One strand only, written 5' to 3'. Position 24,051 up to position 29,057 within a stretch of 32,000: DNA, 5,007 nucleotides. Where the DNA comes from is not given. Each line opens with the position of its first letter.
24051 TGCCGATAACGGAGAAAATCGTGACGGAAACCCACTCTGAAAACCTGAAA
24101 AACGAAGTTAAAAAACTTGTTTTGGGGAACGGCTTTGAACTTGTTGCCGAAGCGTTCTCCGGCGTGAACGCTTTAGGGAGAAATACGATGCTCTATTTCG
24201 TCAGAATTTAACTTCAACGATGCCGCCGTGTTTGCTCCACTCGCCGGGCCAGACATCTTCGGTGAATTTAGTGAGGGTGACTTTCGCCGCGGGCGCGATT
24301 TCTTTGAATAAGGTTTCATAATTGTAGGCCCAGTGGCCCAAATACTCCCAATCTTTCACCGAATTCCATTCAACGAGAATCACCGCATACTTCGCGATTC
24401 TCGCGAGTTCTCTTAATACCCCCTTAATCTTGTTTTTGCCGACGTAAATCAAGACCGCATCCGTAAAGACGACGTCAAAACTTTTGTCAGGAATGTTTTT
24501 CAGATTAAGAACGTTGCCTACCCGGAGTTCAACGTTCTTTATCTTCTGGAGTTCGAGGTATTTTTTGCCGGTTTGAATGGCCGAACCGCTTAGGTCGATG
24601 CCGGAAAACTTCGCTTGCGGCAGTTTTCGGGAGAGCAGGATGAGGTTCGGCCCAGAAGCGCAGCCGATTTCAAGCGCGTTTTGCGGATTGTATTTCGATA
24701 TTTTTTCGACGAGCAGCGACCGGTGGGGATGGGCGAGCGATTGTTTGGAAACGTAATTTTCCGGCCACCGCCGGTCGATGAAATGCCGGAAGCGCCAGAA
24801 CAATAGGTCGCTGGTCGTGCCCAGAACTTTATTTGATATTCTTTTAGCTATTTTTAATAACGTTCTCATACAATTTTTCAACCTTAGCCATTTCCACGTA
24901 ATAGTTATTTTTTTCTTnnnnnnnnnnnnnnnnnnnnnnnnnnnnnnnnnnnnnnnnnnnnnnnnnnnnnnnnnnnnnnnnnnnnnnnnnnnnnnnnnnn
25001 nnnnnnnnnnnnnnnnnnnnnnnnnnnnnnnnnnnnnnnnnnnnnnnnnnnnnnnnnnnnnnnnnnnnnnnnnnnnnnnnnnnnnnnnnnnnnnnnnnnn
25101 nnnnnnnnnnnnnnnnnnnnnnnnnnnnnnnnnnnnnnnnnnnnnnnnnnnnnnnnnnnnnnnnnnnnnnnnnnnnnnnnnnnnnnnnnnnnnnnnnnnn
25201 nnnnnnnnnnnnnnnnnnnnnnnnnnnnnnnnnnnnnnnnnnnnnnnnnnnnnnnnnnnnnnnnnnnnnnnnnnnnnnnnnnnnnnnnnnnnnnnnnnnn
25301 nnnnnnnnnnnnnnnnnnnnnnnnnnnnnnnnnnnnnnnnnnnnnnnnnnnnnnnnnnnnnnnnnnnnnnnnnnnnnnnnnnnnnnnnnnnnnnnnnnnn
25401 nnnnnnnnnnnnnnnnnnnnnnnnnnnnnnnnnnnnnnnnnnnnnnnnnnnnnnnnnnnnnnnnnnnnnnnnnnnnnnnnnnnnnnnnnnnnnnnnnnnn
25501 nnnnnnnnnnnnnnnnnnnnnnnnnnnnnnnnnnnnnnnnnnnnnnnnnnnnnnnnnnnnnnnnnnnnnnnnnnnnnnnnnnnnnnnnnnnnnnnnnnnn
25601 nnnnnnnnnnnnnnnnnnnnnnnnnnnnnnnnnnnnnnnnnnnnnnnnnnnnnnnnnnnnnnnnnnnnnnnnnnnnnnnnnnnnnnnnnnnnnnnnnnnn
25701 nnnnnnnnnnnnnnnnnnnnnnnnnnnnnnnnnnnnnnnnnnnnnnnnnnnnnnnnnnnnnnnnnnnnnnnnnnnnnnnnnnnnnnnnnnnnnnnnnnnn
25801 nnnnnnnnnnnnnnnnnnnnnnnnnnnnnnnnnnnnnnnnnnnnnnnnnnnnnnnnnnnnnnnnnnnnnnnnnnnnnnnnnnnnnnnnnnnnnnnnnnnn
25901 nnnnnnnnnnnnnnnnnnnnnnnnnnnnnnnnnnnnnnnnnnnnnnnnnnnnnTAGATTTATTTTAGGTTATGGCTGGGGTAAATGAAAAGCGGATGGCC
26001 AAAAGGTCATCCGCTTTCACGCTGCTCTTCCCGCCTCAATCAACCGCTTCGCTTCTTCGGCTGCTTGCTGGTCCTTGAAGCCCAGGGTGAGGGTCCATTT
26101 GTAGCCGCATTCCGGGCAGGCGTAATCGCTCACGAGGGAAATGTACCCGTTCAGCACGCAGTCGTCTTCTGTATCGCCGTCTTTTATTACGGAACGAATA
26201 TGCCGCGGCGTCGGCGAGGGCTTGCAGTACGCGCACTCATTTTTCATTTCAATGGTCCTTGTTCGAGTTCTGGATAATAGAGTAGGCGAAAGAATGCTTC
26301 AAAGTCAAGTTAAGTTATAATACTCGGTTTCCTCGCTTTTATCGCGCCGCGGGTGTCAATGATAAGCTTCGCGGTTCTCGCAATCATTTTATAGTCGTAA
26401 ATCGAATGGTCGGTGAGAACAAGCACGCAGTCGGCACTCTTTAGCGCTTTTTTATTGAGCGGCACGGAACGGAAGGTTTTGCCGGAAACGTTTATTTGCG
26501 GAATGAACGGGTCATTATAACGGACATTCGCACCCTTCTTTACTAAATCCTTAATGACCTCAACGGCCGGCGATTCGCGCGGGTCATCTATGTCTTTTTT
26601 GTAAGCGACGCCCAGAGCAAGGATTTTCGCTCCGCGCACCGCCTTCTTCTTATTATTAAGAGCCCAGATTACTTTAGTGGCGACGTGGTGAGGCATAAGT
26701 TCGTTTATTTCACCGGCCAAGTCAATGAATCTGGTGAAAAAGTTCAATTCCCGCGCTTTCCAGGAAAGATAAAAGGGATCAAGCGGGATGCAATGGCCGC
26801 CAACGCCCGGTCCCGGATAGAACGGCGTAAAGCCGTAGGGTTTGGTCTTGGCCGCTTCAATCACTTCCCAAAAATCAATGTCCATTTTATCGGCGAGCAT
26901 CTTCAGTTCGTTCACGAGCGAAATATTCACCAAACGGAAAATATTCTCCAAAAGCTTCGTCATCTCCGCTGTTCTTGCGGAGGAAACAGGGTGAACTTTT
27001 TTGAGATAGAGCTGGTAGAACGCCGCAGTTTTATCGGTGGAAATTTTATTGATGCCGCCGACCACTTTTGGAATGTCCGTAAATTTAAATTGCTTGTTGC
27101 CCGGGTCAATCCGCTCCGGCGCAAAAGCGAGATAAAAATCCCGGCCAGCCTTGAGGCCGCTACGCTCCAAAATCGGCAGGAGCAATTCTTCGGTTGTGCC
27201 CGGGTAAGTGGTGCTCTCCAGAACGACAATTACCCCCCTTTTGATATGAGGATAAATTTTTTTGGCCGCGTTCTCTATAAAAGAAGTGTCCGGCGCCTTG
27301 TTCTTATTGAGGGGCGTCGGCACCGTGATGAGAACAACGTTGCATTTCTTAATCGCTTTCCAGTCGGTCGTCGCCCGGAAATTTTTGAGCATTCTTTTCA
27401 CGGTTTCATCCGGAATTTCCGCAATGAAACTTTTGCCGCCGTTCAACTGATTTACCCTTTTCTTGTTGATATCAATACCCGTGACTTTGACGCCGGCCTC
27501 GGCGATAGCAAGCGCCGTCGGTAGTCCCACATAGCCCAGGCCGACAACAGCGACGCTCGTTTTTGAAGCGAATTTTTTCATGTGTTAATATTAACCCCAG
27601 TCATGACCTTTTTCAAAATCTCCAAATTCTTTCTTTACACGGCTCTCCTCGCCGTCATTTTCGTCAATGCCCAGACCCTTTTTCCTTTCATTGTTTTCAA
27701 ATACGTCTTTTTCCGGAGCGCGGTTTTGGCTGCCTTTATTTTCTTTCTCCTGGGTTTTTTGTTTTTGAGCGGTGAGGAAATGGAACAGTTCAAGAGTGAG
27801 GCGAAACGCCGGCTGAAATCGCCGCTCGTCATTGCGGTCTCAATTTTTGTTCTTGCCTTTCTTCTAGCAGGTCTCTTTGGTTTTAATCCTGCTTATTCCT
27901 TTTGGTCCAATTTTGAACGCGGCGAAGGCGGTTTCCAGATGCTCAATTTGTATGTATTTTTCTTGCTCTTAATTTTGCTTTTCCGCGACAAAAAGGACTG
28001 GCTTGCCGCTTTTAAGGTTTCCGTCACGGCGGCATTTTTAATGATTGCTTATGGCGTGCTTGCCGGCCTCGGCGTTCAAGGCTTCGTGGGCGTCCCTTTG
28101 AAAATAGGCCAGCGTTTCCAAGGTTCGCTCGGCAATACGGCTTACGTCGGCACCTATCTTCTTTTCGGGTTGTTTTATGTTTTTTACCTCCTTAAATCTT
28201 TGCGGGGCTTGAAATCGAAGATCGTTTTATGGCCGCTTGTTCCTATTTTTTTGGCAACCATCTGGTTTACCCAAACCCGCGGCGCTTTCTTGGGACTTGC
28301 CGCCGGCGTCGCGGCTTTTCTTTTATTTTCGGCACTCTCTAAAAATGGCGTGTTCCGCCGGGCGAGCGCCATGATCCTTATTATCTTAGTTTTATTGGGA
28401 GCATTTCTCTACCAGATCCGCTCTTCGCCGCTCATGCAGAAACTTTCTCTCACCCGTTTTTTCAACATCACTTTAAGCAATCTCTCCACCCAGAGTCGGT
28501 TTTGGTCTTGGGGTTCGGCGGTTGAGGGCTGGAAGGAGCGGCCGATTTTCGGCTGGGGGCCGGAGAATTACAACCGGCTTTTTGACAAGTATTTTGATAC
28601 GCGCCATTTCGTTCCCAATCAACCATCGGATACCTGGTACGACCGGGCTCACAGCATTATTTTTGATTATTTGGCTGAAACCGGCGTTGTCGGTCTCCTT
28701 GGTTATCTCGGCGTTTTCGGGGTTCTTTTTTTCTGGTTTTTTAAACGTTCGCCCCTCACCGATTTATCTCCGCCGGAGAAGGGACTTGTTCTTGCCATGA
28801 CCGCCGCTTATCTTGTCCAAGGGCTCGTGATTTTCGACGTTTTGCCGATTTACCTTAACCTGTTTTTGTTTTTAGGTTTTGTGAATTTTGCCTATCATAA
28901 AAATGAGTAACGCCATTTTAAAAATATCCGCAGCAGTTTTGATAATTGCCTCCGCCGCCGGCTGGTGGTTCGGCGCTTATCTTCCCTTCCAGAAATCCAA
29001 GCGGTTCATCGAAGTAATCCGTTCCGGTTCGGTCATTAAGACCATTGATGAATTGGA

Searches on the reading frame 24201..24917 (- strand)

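Call 12: search_protein_families(library=pfam, proteins=[window:24201-24917:-], max_evalue=0.001)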
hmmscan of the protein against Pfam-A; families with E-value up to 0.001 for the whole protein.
window:24201-24917:- (238 aa): 11 families
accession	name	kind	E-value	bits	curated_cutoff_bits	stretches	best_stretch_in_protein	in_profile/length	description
PF13847.12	Methyltransf_31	-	3.3e-15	56.5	27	1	80-182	6-108/145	Methyltransferase domain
PF13649.12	Methyltransf_25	-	2.6e-14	54.1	27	1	82-176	2-94/97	Methyltransferase domain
PF08241.18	Methyltransf_11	-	3.1e-12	47.4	21.2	1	82-176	1-88/95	Methyltransferase domain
PF08242.18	Methyltransf_12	-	7.9e-11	43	30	1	82-176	1-93/98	Methyltransferase domain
PF05175.20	MTS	-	9.7e-06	25.8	23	1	67-152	21-104/170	Methyltransferase small domain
PF03848.20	TehB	-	1.9e-05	24.7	20.4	1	53-176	6-125/193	Tellurite resistance protein TehB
PF01209.24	Ubie_methyltran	-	3.2e-05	23.9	20.1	1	71-210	41-176/233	ubiE/COQ5 methyltransferase family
PF13489.12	Methyltransf_23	-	3.9e-05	23.9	27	1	76-198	21-134/164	Methyltransferase domain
PF02390.23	Methyltransf_4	-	5.2e-05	23.2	24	1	81-150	5-76/173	Putative methyltransferase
PF07021.18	MetW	-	0.00012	22.3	21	1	80-211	16-130/193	Methionine biosynthesis protein MetW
PF01739.24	CheR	-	0.0002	21.3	27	0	127-177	118-167/195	CheR methyltransferase, SAM binding domain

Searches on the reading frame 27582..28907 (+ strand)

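Call 12: search_protein_families(library=pfam, proteins=[window:27582-28907:+], max_evalue=0.001)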
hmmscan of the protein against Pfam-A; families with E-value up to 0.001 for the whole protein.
window:27582-28907:+ (442 aa): 1 family
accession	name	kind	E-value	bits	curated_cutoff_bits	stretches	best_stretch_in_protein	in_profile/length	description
PF04932.20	Wzy_C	-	2.3e-19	70.1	31.7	1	222-376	5-149/149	O-Antigen ligase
